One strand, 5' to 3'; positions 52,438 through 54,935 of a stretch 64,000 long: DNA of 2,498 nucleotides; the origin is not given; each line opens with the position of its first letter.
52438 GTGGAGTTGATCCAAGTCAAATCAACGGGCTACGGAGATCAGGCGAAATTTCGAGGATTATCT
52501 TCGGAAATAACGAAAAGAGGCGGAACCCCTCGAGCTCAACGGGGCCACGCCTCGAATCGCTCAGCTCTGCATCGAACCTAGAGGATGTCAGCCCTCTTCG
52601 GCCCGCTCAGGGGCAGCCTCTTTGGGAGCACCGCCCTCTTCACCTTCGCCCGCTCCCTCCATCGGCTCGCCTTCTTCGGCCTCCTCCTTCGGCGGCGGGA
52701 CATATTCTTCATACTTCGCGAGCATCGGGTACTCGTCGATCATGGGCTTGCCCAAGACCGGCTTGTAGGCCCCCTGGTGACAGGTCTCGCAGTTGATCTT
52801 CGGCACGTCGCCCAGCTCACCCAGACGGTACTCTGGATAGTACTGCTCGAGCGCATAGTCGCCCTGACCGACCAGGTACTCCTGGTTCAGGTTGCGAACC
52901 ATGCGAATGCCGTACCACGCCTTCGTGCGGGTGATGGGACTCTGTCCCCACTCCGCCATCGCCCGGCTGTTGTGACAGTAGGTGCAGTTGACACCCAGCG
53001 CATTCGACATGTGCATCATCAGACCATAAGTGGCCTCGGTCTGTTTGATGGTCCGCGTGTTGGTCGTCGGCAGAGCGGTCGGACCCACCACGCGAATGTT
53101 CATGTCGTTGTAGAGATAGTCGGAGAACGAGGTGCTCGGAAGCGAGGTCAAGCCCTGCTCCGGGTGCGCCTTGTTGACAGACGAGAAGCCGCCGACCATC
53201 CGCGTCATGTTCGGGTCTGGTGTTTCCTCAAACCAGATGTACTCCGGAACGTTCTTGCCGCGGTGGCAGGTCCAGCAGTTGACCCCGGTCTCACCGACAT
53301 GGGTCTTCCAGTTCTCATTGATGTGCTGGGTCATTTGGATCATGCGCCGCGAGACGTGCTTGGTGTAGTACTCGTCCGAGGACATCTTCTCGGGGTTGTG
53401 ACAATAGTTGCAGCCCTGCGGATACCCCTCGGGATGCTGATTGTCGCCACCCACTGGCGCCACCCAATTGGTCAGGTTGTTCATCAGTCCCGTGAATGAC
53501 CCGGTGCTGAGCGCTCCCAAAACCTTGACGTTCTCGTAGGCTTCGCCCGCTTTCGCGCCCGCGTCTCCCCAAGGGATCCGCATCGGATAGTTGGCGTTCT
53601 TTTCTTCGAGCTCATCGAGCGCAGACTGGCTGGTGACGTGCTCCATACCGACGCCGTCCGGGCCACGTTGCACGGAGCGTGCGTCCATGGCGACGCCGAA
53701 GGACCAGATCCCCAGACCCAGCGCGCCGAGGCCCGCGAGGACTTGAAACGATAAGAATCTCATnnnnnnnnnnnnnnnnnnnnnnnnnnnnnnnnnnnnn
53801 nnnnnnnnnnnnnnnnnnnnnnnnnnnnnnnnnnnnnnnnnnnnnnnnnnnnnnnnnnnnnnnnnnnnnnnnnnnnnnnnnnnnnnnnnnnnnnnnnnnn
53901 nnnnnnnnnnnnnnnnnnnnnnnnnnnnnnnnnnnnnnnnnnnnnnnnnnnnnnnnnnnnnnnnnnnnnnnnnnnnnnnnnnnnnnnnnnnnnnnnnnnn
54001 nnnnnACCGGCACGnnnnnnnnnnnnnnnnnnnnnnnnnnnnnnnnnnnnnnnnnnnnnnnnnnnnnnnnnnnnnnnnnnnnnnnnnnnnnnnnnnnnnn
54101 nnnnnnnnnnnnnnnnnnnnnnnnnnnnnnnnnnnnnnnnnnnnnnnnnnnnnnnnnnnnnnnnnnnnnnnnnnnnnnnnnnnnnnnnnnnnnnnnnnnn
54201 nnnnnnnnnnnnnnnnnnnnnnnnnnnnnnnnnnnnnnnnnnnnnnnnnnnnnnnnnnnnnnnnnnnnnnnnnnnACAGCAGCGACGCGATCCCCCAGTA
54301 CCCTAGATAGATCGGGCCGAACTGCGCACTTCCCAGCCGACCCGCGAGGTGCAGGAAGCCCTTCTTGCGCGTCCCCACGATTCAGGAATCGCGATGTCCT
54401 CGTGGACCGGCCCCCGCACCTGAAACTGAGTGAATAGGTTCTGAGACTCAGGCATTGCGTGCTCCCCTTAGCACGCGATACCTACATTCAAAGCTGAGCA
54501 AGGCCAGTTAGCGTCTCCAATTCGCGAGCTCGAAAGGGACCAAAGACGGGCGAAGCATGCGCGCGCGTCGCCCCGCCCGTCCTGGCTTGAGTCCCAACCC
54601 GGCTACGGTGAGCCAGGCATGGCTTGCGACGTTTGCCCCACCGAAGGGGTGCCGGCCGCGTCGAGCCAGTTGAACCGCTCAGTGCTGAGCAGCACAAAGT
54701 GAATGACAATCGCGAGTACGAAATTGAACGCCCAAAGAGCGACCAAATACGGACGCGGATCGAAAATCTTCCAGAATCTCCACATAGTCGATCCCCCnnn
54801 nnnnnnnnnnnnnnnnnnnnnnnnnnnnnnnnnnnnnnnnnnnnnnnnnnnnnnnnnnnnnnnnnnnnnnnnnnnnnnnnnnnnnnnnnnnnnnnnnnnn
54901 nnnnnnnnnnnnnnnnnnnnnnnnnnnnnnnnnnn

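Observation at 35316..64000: Proteobacterial-style photosynthesis gene cluster in a myxobacterium-like genome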

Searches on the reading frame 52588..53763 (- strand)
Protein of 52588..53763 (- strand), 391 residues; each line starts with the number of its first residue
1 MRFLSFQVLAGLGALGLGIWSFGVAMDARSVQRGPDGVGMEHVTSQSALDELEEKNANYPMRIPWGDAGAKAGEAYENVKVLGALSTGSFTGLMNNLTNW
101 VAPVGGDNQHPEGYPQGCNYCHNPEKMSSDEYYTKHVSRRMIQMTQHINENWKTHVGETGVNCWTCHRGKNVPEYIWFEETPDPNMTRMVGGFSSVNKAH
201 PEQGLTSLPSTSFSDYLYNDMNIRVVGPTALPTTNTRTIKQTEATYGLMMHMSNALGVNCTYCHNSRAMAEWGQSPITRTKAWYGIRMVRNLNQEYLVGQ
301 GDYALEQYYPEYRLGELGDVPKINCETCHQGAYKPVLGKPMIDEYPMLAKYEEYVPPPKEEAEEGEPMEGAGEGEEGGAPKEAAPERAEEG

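Call 5: search_protein_families(library=ncbifam, proteins=[window:52588-53763:-])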
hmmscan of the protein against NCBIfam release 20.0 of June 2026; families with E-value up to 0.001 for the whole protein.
window:52588-53763:- (391 aa): 5 families
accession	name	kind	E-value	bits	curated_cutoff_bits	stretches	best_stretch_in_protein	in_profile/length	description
NF040706.1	photo_cyt_PufC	equivalog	9.6e-120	399.7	150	1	29-348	6-311/312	photosynthetic reaction center cytochrome PufC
NF033196.2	c_type_nonphoto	exception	1.6e-21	76.3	70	2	117-174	29-98/98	c-type cytochrome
NF043009.1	Cyt554Puf2C_Caul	equivalog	4e-10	39.1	800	2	116-169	132-188/416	cytochrome c-554 Puf2C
NF040886.1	cyt_C_like_Sec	equivalog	1.8e-06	26.8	250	0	110-186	99-179/423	multiheme c-type cytochrome (seleno)protein ExtKL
NF047727.1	4hemeCytCCctA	equivalog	7e-05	22.9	180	0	113-169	37-89/109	tetraheme c-type cytochrome CctA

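Call 33: find_homologous_proteins(query=window:52588-53763:-, max_evalue=1e-30)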
Query window:52588-53763:- (391 aa): 5419 proteins with E <= 1e-30 among 8000 candidates; the best 120 are listed.
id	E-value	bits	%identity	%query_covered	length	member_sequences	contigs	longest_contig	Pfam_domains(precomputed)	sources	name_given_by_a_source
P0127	2.3e-274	928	100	100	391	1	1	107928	PF02276.24,PF14522.12,PF22113.2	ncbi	-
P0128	1.1e-207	708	79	97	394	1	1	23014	PF02276.24,PF14522.12,PF22113.2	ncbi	-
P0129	1.5e-159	549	67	93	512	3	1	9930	PF00691.26,PF02276.24,PF14522.12,PF22113.2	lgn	-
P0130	4.2e-156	538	68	93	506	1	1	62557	PF00691.26,PF02276.24,PF14522.12,PF22113.2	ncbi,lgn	ncbi:MAG: photosynthetic reaction center cytochrome PufC [Myxococcota bacterium]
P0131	5.6e-152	524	65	92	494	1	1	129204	PF00691.26,PF02276.24,PF14522.12,PF22113.2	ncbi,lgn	ncbi:MAG: photosynthetic reaction center cytochrome PufC [Myxococcota bacterium]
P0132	1.6e-123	431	58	88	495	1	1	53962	PF00691.26,PF02276.24,PF14522.12,PF22113.2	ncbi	-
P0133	9.3e-120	418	58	84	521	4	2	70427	PF02276.24,PF22113.2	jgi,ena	jgi:photosynthetic reaction center cytochrome c subunit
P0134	2.1e-118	414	58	84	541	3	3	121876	PF02276.24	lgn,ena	-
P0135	5.0e-118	413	58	84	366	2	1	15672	PF02276.24,PF14522.12,PF22113.2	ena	-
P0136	6.3e-116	406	53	91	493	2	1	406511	PF00691.26,PF02276.24,PF14522.12,PF22113.2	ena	-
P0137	6.9e-116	406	53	94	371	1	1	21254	PF02276.24,PF14522.12,PF22113.2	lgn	-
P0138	1.2e-115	405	57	83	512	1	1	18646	PF00691.26,PF02276.24,PF22113.2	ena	-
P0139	2.0e-115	404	54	94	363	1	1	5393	PF02276.24,PF22113.2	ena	-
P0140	3.8e-114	400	53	90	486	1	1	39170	PF00691.26,PF02276.24,PF14522.12,PF22113.2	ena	-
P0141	1.8e-113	398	52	95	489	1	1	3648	PF00691.26,PF02276.24,PF22113.2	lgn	-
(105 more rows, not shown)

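Call 34: find_encoding_contigs(protein=P0128, flank=10000, max_places=3)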
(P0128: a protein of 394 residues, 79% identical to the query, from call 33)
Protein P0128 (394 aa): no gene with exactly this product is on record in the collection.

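Call 35: find_encoding_contigs(protein=P0130, flank=10000, max_places=3)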
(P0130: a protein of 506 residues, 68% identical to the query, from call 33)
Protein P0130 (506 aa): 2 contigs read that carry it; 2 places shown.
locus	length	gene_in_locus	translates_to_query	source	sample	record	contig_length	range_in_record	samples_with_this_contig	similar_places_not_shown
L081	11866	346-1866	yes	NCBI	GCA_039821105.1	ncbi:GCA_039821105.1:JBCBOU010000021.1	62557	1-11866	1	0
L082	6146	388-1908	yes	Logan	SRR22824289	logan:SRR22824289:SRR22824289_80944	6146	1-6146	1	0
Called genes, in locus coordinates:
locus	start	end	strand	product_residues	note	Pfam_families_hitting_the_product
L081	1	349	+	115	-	PF00124:Photo_RC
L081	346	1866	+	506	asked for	PF02276:CytoC_RC, PF14522:Cytochrome_C7 (faint), PF22113:Mtrc-MtrF_II-IV_dom (faint), PF00691:OmpA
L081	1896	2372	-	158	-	PF12802:MarR_2, PF01047:MarR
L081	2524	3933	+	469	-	PF00561:Abhydrolase_1, PF08386:Abhydrolase_4 (weak)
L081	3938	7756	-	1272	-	PF19077:Big_13 (faint), PF07646:Kelch_2 (faint), PF13415:Beta-prop_FBX42, PF24681:Kelch_KLHDC2_KLHL20_DRC7, PF13418:Beta-prop_TYW4 (faint), PF24981:Beta-prop_ATRN-LZTR1 (weak), PF13415:Beta-prop_FBX42 (weak), PF24681:Kelch_KLHDC2_KLHL20_DRC7 (weak)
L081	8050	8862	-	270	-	PF00089:Trypsin, PF10459:Peptidase_S46 (faint), PF13365:Trypsin_2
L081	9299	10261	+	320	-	PF01058:Oxidored_q6, PF14720:NiFe_hyd_SSU_C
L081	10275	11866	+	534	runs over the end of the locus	PF00374:NiFeSe_Hases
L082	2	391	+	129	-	?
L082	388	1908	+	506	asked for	PF02276:CytoC_RC, PF14522:Cytochrome_C7 (faint), PF22113:Mtrc-MtrF_II-IV_dom (faint), PF00691:OmpA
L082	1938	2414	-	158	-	PF12802:MarR_2, PF01047:MarR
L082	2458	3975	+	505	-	PF00561:Abhydrolase_1, PF08386:Abhydrolase_4 (weak)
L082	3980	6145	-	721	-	?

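Call 36: find_encoding_contigs(protein=P0131, flank=10000, max_places=2)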
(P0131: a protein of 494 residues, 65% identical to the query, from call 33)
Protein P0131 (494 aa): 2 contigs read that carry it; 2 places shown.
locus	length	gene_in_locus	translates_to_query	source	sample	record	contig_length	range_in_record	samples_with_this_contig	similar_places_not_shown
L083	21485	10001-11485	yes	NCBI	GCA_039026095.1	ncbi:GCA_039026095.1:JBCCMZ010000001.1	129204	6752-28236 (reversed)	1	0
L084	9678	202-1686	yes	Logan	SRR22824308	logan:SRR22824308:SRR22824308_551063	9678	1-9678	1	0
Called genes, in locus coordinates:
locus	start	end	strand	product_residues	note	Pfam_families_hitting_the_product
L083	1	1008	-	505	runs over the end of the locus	PF00070:Pyr_redox (faint), PF00890:FAD_binding_2 (weak), PF01134:GIDA (faint), PF01266:DAO (weak), PF01593:Amino_oxidase, PF07992:Pyr_redox_2 (weak), PF12831:FAD_oxidored (weak), PF13450:NAD_binding_8, +1 more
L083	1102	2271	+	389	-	PF08100:Dimerisation, PF00891:Methyltransf_2, PF05175:MTS (weak), PF13489:Methyltransf_23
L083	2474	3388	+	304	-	PF08240:ADH_N (weak)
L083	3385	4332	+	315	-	PF00142:Fer4_NifH, PF01656:CbiA, PF02374:ArsA_ATPase (weak), PF10609:ParA (weak), PF13614:AAA_31, PF13500:AAA_26 (weak)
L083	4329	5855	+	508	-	PF00148:Oxidored_nitro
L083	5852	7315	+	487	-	PF00148:Oxidored_nitro, PF08369:PCP_red (weak)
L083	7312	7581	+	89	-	-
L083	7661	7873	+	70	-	PF00556:LHC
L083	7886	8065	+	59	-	PF00556:LHC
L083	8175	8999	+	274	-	PF00124:Photo_RC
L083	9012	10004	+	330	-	PF00124:Photo_RC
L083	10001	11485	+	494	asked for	PF02276:CytoC_RC, PF14522:Cytochrome_C7 (faint), PF22113:Mtrc-MtrF_II-IV_dom (faint), PF00691:OmpA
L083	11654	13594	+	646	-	PF14312:FG-GAP_2 (weak)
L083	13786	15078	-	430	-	PF24681:Kelch_KLHDC2_KLHL20_DRC7 (weak)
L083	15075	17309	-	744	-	PF24681:Kelch_KLHDC2_KLHL20_DRC7, PF07646:Kelch_2 (faint), PF13415:Beta-prop_FBX42, PF24981:Beta-prop_ATRN-LZTR1 (weak), PF13418:Beta-prop_TYW4 (weak)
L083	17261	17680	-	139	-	-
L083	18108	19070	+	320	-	PF01058:Oxidored_q6, PF14720:NiFe_hyd_SSU_C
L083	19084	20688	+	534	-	PF00374:NiFeSe_Hases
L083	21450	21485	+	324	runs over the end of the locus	PF13424:TPR_12 (faint)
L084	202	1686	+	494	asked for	PF02276:CytoC_RC, PF14522:Cytochrome_C7 (faint), PF22113:Mtrc-MtrF_II-IV_dom (faint), PF00691:OmpA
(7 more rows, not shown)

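Call 37: find_encoding_contigs(protein=P0129, flank=10000, max_places=2)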
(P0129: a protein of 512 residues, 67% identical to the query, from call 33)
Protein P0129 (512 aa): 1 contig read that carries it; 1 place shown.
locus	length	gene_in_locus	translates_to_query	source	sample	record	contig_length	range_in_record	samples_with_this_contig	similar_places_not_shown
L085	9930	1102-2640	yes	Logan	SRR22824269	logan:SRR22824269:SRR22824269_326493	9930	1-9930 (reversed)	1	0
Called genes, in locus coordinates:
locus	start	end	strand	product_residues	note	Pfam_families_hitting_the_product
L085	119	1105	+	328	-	PF00124:Photo_RC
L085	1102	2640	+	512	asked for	PF02276:CytoC_RC, PF14522:Cytochrome_C7 (faint), PF22113:Mtrc-MtrF_II-IV_dom (faint), PF00691:OmpA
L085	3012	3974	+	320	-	PF01058:Oxidored_q6, PF14720:NiFe_hyd_SSU_C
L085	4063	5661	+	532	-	PF00374:NiFeSe_Hases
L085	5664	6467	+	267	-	PF01750:HycI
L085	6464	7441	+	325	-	-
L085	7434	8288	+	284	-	PF01106:NifU, PF00355:Rieske, PF13806:Rieske_2 (weak)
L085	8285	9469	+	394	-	PF01436:NHL (faint)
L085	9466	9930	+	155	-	?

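Call 40: find_homologous_proteins(query=L083:8175-8996:+, max_evalue=1e-60)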
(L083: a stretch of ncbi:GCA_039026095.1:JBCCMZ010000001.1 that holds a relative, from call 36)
Query L083:8175-8996:+ (274 aa): 3152 proteins with E <= 1e-60 among 4555 candidates; the best 120 are listed.
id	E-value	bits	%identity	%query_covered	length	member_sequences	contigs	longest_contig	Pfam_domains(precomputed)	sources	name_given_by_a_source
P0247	1.1e-170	585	90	100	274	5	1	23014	PF00124.25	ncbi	-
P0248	8.3e-169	579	89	100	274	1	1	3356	PF00124.25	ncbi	ncbi:MAG: photosynthetic reaction center subunit L [Myxococcota bacterium]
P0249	5.5e-158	543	84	100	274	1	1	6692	PF00124.25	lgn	-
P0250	2.3e-157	541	82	100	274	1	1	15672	PF00124.25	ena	-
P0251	4.6e-156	537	82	100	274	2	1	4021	PF00124.25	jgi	jgi:photosynthetic reaction center L subunit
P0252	8.9e-156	536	82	100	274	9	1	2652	PF00124.25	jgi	jgi:photosynthetic reaction center L subunit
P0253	3.1e-155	534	81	100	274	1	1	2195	PF00124.25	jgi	jgi:photosynthetic reaction center L subunit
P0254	4.0e-155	534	82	100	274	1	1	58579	PF00124.25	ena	-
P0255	4.3e-155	534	72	100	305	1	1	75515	PF00124.25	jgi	-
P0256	5.7e-155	534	81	100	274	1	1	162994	PF00124.25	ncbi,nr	ncbi:MAG: photosynthetic reaction center subunit L [Myxococcaceae bacterium]|nr:photosynthetic react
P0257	7.7e-155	533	82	100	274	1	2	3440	PF00124.25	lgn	-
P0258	1.2e-154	533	82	99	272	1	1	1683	PF00124.25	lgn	-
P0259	2.1e-154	532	82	99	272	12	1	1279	PF00124.25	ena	-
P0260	2.1e-154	532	81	100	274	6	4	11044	PF00124.25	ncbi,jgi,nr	ncbi:MAG: photosynthetic reaction center subunit L [Gammaproteobacteria bacterium]|jgi:photosyntheti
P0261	2.1e-154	532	81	100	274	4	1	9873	PF00124.25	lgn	-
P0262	2.5e-154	531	81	100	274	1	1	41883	PF00124.25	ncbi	-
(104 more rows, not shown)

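Call 41: list_cluster_members(proteins=[P0247, P0248, P0128])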
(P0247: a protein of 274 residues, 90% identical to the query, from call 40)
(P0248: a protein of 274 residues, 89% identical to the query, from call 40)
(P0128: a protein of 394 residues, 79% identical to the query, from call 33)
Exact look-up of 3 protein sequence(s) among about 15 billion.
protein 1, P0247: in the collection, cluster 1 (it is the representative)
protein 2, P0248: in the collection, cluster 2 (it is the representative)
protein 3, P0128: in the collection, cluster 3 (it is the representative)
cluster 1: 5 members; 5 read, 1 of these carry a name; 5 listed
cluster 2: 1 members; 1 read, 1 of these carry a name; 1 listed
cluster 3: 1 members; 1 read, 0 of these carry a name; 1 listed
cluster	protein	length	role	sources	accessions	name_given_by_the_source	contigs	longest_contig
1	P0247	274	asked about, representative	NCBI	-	-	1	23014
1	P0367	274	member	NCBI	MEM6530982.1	MAG: photosynthetic reaction center subunit L [Myxococcota bacterium]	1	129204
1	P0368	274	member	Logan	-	-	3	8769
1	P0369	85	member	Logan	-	-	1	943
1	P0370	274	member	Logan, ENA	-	-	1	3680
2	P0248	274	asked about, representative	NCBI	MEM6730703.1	MAG: photosynthetic reaction center subunit L [Myxococcota bacterium]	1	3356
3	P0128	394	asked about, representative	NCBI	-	-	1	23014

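Call 42: find_encoding_contigs(protein=P0247, flank=10000, max_places=3)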
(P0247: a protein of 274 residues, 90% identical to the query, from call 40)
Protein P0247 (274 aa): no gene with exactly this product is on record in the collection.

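Call 43: find_encoding_contigs(protein=P0262, flank=10000, max_places=2)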
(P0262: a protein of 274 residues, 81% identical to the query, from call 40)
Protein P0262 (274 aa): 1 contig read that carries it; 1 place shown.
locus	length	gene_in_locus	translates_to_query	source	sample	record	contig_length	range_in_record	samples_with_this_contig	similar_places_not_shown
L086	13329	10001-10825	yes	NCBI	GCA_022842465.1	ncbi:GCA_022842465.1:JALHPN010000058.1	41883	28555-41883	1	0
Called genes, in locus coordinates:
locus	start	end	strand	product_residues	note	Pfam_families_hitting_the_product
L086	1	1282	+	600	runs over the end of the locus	PF17863:AAA_lid_2, PF00092:VWA, PF13519:VWA_2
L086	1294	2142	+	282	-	PF03096:Ndr (faint), PF00561:Abhydrolase_1, PF12146:Hydrolase_4, PF12697:Abhydrolase_6, PF08386:Abhydrolase_4 (faint)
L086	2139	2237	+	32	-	-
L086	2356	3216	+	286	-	PF00348:polyprenyl_synt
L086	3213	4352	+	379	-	PF08100:Dimerisation, PF00891:Methyltransf_2, PF05175:MTS (weak), PF13489:Methyltransf_23, PF08241:Methyltransf_11 (weak), PF08242:Methyltransf_12, PF13578:Methyltransf_24 (faint), PF13649:Methyltransf_25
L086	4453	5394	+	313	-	PF08240:ADH_N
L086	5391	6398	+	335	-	PF10609:ParA (faint), PF00142:Fer4_NifH, PF01656:CbiA, PF02374:ArsA_ATPase (weak), PF13614:AAA_31, PF13500:AAA_26 (weak)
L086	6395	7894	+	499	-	PF00148:Oxidored_nitro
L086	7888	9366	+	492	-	PF00148:Oxidored_nitro, PF08369:PCP_red (weak)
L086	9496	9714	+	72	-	PF00556:LHC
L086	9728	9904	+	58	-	PF00556:LHC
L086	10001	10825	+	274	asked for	PF00124:Photo_RC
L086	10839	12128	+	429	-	PF00124:Photo_RC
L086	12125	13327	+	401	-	?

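Call 44: find_encoding_contigs(protein=P0132, flank=10000, max_places=2)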
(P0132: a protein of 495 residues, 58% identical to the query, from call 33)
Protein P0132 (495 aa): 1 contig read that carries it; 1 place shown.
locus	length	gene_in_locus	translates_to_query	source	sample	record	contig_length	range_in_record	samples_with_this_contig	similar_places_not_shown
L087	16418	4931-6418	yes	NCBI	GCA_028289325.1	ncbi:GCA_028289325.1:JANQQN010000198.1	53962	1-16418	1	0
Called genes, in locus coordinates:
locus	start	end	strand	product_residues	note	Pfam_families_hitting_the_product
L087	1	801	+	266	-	?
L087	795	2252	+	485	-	PF00148:Oxidored_nitro, PF08369:PCP_red (weak)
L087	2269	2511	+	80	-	-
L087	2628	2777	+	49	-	PF00556:LHC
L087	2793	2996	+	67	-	PF00556:LHC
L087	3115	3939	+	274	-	PF00124:Photo_RC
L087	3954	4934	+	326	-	PF00124:Photo_RC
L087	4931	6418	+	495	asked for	PF02276:CytoC_RC, PF14522:Cytochrome_C7 (faint), PF22113:Mtrc-MtrF_II-IV_dom (faint), PF00691:OmpA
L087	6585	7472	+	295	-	PF12833:HTH_18, PF00165:HTH_AraC (weak), PF06445:GyrI-like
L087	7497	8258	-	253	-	PF12291:DUF3623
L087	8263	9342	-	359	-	PF02915:Rubrerythrin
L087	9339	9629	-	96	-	-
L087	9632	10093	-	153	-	PF27124:PuhC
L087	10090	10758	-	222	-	PF03703:bPH_2 (weak)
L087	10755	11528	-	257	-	PF03967:PRCH, PF05239:PRC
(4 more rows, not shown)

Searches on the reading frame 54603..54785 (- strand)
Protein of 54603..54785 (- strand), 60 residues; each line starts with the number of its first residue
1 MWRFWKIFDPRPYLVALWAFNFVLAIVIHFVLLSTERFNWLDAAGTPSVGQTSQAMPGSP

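Call 54: list_cluster_members(proteins=[window:54603-54785:-, window:54798-55016:-, window:57365-58384:-, window:58381-59307:-, window:40008-41192:+, window:38659-40011:+, window:55371-57368:-, window:37746-38657:+, window:44157-44567:+, window:55096-55371:-])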
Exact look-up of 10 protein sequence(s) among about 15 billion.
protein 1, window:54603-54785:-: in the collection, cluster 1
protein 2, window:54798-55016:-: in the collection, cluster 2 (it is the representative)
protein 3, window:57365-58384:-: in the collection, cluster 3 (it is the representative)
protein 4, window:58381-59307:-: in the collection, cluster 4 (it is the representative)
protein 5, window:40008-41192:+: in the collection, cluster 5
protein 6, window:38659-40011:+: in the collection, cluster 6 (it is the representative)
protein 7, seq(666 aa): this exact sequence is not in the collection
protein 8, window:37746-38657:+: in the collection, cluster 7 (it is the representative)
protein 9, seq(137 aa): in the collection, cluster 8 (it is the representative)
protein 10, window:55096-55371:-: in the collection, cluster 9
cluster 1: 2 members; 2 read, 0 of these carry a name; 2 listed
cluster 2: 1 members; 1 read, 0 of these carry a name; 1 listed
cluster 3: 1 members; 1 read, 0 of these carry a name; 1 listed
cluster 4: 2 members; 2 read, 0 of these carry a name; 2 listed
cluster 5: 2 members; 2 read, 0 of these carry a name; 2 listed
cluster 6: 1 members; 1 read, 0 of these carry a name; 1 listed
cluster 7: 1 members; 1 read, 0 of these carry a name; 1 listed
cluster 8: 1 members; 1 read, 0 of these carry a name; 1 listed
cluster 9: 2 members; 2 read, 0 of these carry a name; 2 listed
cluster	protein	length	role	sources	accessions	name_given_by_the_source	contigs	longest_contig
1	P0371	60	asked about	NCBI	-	-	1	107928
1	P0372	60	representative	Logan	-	-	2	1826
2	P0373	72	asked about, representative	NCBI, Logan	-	-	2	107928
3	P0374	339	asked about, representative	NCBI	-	-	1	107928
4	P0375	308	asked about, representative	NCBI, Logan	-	-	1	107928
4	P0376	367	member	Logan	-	-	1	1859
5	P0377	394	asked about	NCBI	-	-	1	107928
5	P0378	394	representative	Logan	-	-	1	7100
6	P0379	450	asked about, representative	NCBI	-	-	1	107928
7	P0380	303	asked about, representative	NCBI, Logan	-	-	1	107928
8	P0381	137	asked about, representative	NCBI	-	-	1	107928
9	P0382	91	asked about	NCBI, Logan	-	-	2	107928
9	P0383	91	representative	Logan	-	-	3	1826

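Call 62: find_encoding_contigs(protein=P0372, flank=10000, max_places=6)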
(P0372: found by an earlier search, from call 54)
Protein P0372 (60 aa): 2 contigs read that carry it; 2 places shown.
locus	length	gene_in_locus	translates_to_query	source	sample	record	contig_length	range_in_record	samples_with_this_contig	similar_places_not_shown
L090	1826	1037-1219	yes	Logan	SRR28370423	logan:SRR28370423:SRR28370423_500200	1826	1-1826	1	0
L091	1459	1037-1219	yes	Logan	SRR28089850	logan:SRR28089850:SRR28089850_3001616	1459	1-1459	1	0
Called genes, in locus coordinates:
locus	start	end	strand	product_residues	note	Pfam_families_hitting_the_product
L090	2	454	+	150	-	?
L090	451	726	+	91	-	-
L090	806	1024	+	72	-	PF00556:LHC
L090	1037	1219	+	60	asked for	PF00556:LHC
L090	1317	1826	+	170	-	?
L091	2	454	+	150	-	?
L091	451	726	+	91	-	-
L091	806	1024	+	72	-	PF00556:LHC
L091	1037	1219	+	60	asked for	PF00556:LHC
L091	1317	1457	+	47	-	?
